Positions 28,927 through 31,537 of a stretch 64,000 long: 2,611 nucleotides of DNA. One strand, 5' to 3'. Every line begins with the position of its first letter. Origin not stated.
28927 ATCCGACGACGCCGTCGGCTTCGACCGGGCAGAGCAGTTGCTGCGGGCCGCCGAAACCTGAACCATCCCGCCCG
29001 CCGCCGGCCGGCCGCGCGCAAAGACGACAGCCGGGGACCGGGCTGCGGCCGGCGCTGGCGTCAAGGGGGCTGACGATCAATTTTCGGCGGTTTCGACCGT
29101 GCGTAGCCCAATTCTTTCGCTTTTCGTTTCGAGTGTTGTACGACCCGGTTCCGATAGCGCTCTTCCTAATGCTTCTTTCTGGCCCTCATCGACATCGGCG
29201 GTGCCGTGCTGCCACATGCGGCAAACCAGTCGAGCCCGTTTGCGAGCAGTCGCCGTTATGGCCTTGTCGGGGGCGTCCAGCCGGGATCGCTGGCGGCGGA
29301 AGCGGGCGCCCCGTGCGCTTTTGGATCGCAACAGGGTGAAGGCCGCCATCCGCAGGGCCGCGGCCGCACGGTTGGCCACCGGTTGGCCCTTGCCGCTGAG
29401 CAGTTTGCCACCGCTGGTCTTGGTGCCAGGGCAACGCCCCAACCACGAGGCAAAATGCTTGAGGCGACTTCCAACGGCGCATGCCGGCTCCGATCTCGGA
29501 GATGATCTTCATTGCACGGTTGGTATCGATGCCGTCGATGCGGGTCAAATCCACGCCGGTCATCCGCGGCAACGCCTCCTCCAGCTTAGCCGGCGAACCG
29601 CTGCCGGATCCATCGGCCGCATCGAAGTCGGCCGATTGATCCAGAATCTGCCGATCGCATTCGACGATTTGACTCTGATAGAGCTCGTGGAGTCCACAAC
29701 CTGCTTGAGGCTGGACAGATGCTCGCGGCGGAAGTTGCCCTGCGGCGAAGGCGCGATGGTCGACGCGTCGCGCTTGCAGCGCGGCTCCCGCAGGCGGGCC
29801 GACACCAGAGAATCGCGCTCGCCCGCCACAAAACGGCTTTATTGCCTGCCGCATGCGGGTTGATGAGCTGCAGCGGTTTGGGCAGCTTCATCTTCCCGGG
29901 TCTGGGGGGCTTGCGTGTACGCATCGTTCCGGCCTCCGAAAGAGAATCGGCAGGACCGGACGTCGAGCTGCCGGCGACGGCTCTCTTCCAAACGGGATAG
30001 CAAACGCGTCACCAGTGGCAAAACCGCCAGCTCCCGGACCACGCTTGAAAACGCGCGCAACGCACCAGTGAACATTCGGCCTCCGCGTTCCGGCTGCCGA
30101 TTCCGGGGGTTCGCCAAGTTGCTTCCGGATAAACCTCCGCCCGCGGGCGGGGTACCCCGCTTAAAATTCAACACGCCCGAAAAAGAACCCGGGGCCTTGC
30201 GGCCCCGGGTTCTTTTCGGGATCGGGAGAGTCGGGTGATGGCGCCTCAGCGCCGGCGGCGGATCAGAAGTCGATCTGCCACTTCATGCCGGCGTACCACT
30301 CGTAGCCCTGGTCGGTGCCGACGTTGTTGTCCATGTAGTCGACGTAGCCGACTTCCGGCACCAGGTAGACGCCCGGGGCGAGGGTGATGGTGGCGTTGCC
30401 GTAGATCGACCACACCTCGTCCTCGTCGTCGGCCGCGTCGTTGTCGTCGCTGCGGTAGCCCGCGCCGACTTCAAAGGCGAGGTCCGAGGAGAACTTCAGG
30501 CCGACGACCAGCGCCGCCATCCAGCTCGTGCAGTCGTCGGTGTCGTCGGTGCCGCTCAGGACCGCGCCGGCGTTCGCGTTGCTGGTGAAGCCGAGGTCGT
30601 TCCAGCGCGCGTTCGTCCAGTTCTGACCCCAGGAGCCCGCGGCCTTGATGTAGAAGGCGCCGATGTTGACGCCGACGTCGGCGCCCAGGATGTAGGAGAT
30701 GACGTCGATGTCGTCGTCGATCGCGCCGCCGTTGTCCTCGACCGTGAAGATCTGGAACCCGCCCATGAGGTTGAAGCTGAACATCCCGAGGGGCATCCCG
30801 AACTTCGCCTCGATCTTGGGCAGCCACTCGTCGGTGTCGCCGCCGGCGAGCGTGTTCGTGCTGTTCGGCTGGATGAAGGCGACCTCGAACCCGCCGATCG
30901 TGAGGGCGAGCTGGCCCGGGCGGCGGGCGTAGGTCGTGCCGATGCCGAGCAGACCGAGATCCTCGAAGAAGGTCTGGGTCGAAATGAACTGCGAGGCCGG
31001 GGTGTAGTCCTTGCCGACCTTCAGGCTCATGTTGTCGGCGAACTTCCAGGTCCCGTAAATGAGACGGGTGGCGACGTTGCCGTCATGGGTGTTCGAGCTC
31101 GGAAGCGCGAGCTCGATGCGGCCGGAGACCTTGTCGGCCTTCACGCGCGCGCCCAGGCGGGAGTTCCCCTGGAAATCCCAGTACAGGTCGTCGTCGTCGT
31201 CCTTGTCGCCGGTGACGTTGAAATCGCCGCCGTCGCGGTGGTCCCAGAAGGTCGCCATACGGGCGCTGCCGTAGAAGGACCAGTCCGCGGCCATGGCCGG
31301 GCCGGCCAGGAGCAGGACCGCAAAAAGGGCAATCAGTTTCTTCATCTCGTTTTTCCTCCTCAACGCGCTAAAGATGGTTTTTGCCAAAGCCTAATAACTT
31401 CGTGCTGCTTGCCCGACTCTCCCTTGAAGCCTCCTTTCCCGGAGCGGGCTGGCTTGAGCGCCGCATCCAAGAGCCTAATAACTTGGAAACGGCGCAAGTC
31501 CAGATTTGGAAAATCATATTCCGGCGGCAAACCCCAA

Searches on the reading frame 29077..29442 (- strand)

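Call 107: search_protein_families(library=ncbifam, proteins=[window:29077-29442:-], max_evalue=1)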
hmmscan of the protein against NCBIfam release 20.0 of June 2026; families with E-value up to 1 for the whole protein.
window:29077-29442:- (121 aa): 1 family
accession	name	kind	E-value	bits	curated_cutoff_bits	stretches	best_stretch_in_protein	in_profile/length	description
NF033542.1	transpos_IS110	equivalog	2.3e-08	33.6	140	1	2-81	258-342/343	IS110 family RNA-guided transposase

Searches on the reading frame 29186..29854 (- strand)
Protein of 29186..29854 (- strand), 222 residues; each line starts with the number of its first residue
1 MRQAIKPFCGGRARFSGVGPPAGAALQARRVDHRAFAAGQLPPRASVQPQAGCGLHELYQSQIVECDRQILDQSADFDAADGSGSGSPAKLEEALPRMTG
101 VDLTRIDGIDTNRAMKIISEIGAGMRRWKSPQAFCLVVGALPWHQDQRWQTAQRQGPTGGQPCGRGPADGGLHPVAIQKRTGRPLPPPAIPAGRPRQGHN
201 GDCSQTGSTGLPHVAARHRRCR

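Call 61: search_protein_families(library=pfam, proteins=[window:29186-29854:-], max_evalue=0.01)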
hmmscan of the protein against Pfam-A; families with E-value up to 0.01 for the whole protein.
window:29186-29854:- (222 aa): 0 families

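Call 107: search_protein_families(library=ncbifam, proteins=[window:29186-29854:-], max_evalue=1)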
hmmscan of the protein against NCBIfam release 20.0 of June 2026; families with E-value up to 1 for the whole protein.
window:29186-29854:- (222 aa): 1 family
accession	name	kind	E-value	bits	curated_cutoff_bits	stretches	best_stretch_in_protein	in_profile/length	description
NF033542.1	transpos_IS110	equivalog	3.8e-06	26.3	140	1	42-143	179-262/343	IS110 family RNA-guided transposase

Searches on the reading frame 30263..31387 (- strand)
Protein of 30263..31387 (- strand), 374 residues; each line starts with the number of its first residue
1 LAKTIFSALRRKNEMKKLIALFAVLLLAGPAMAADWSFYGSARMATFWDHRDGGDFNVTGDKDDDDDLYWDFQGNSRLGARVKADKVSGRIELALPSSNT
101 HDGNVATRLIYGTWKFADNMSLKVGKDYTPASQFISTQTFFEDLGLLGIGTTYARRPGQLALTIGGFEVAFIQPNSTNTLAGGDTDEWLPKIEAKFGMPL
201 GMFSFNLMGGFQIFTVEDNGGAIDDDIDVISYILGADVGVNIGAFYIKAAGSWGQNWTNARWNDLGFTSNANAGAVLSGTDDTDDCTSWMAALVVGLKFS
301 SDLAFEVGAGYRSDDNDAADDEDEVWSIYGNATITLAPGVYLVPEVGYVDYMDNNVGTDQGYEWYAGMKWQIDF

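Call 61: search_protein_families(library=pfam, proteins=[window:30263-31387:-], max_evalue=0.01)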
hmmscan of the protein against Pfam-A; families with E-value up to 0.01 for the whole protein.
window:30263-31387:- (374 aa): 0 families

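Call 107: search_protein_families(library=ncbifam, proteins=[window:30263-31387:-], max_evalue=1)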
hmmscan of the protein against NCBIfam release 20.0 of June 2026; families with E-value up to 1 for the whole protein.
window:30263-31387:- (374 aa): 1 family
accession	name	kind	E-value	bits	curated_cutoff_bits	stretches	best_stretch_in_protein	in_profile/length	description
TIGR04219.1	OMP_w_GlyGly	subfamily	0.0032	16.8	105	1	16-82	2-64/234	TIGR04219 family outer membrane beta-barrel protein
